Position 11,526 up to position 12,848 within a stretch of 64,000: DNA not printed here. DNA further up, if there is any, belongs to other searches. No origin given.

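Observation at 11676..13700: Tandem GalT-family paralogues: one with canonical HPHTQ, one pseudoenzyme-like with HSRSQ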

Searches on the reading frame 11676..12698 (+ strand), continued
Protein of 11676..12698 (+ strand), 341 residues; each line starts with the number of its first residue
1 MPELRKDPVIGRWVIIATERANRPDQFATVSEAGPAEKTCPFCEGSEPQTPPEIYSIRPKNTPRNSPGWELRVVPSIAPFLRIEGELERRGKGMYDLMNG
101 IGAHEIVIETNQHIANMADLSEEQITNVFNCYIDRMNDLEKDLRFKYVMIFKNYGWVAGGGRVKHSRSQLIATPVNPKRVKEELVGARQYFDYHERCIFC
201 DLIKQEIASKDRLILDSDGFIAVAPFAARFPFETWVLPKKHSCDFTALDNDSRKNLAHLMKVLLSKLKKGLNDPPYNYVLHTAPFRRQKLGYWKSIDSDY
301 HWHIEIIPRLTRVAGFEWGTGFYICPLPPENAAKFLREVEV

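Call 34: find_encoding_contigs(protein=P0135, flank=4000, max_places=2)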
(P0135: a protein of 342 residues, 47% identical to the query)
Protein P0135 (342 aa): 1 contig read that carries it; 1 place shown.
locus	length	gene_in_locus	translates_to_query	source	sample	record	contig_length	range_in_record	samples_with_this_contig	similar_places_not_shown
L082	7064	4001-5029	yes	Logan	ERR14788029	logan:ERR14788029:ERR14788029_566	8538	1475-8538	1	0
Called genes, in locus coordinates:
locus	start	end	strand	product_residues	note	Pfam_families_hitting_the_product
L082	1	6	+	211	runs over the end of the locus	PF00702:Hydrolase (weak), PF08645:PNK3P, PF13344:Hydrolase_6 (faint), PF13419:HAD_2 (weak), PF13242:Hydrolase_like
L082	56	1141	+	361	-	PF06925:MGDG_synth, PF04101:Glyco_tran_28_C (weak)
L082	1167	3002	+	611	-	PF17764:PriA_3primeBD, PF18074:PriA_C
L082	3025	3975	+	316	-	PF00551:Formyl_trans_N, PF02911:Formyl_trans_C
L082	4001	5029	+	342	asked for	PF02744:GalP_UDP_tr_C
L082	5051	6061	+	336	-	PF01087:GalP_UDP_transf, PF01230:HIT (faint), PF16268:DUF4921, PF16285:DUF4931_N, PF02744:GalP_UDP_tr_C, PF11969:DcpS_C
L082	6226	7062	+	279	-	?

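Call 35: find_encoding_contigs(protein=P0133, flank=4000, max_places=2)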
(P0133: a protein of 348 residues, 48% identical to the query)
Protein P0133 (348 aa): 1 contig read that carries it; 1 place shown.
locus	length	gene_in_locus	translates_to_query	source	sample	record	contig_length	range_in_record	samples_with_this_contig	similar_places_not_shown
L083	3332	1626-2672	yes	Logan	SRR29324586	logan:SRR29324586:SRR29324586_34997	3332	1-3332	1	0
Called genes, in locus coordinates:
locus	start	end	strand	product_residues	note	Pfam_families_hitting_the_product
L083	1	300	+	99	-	?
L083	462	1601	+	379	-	PF18854:baeRF_family10, PF03464:eRF1_2 (weak), PF18845:baeRF_family3, PF18856:baeRF_family12 (weak)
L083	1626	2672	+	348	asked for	PF01087:GalP_UDP_transf, PF16285:DUF4931_N (faint), PF02744:GalP_UDP_tr_C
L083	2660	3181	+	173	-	PF01986:DUF123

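Call 36: find_encoding_contigs(protein=P0130, flank=4000, max_places=2)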
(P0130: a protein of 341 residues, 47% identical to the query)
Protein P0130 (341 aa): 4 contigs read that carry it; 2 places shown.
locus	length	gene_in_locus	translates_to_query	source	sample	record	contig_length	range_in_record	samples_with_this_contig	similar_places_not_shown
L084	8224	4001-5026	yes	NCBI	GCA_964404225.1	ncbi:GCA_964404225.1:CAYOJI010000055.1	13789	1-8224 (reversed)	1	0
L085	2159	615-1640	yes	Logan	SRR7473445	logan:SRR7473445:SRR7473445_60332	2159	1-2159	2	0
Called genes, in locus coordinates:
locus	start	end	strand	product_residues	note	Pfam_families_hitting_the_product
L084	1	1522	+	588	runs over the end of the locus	PF00672:HAMP (weak), PF13596:PAS_10 (faint), PF00989:PAS (weak), PF13188:PAS_8 (weak), PF13426:PAS_9 (weak), PF00512:HisKA, PF02518:HATPase_c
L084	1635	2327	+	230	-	PF12706:Lactamase_B_2, PF13483:Lactamase_B_3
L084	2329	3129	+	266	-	PF03099:BPL_LplA_LipB, PF02237:BPL_C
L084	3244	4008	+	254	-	PF03309:Pan_kinase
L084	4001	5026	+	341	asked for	PF02744:GalP_UDP_tr_C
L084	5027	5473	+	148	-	PF00582:Usp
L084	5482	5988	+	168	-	PF14464:Prok-JAB (weak)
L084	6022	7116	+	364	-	PF01266:DAO (weak), PF01494:FAD_binding_3, PF07992:Pyr_redox_2 (weak)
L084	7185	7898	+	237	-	PF13103:TonB_2 (weak), PF03544:TonB_C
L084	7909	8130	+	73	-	-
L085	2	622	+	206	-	?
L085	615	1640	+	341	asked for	PF02744:GalP_UDP_tr_C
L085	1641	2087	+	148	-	PF00582:Usp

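Call 37: find_encoding_contigs(protein=P0127, flank=4000, max_places=2)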
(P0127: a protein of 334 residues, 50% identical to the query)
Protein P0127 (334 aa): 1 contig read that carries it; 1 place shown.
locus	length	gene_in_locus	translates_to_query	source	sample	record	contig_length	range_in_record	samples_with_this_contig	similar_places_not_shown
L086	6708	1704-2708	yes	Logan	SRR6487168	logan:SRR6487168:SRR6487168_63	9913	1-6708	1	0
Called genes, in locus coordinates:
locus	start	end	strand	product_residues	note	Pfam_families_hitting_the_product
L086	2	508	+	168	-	?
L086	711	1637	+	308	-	PF00551:Formyl_trans_N, PF02911:Formyl_trans_C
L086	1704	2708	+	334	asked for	PF16285:DUF4931_N (weak), PF02744:GalP_UDP_tr_C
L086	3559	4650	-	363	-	PF06925:MGDG_synth, PF04101:Glyco_tran_28_C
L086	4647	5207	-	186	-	PF00702:Hydrolase (faint), PF08645:PNK3P, PF13419:HAD_2 (weak), PF13242:Hydrolase_like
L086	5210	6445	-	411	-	PF09594:GT87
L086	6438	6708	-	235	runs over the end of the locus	PF00535:Glycos_transf_2, PF10111:Glyco_tranf_2_2 (weak), PF13641:Glyco_tranf_2_3 (faint)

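Call 43: find_encoding_contigs(protein=P0121, flank=5000, max_places=4)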
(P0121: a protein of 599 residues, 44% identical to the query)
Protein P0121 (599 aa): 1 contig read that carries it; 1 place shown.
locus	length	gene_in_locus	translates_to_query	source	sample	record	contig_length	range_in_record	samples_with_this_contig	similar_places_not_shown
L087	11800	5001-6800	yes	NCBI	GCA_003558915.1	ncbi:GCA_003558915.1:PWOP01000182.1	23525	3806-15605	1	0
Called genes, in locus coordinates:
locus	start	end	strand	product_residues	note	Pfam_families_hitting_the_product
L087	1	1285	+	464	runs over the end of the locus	PF02878:PGM_PMM_I, PF02879:PGM_PMM_II, PF02880:PGM_PMM_III, PF00408:PGM_PMM_IV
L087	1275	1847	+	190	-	PF01553:Acyltransferase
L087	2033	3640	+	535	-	PF00575:S1, PF13509:S1_2 (faint), PF23459:S1_RRP5 (faint), PF00575:S1, PF21710:Spt6_S1 (weak), PF00575:S1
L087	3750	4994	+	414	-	PF00579:tRNA-synt_1b, PF22421:SYY_C-terminal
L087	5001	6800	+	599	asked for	PF02744:GalP_UDP_tr_C, PF01230:HIT (faint), PF01087:GalP_UDP_transf, PF16285:DUF4931_N, PF16268:DUF4921, PF02744:GalP_UDP_tr_C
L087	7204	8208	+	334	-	PF00044:Gp_dh_N, PF02800:Gp_dh_C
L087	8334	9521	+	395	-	PF00162:PGK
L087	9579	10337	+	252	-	PF00121:TIM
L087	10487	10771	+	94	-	PF03840:SecG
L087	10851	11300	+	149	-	PF13414:TPR_11 (weak), PF13424:TPR_12 (weak), PF14559:TPR_19, PF13431:TPR_17 (weak), PF00515:TPR_1, PF07719:TPR_2, PF13181:TPR_8, PF13414:TPR_11 (weak), +8 more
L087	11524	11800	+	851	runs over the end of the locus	PF02739:5_3_exonuc_N, PF01367:5_3_exonuc, PF00476:DNA_pol_A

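Call 44: find_encoding_contigs(protein=P0180, flank=4000, max_places=2)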
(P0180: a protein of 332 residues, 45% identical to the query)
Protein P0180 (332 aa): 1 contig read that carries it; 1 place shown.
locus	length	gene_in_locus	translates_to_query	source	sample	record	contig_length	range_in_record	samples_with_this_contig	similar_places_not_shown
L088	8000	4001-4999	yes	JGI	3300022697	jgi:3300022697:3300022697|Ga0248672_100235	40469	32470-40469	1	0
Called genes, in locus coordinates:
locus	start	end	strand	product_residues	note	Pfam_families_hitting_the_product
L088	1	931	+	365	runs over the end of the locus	PF06925:MGDG_synth, PF04101:Glyco_tran_28_C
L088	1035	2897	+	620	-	PF17764:PriA_3primeBD, PF18074:PriA_C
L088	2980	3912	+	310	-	PF00551:Formyl_trans_N, PF02911:Formyl_trans_C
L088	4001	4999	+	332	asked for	PF01087:GalP_UDP_transf (faint), PF02744:GalP_UDP_tr_C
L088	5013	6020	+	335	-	PF01087:GalP_UDP_transf, PF01230:HIT (faint), PF16285:DUF4931_N, PF16268:DUF4921 (weak), PF02744:GalP_UDP_tr_C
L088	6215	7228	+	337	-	PF00044:Gp_dh_N, PF02800:Gp_dh_C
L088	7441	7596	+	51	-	-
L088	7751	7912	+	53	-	-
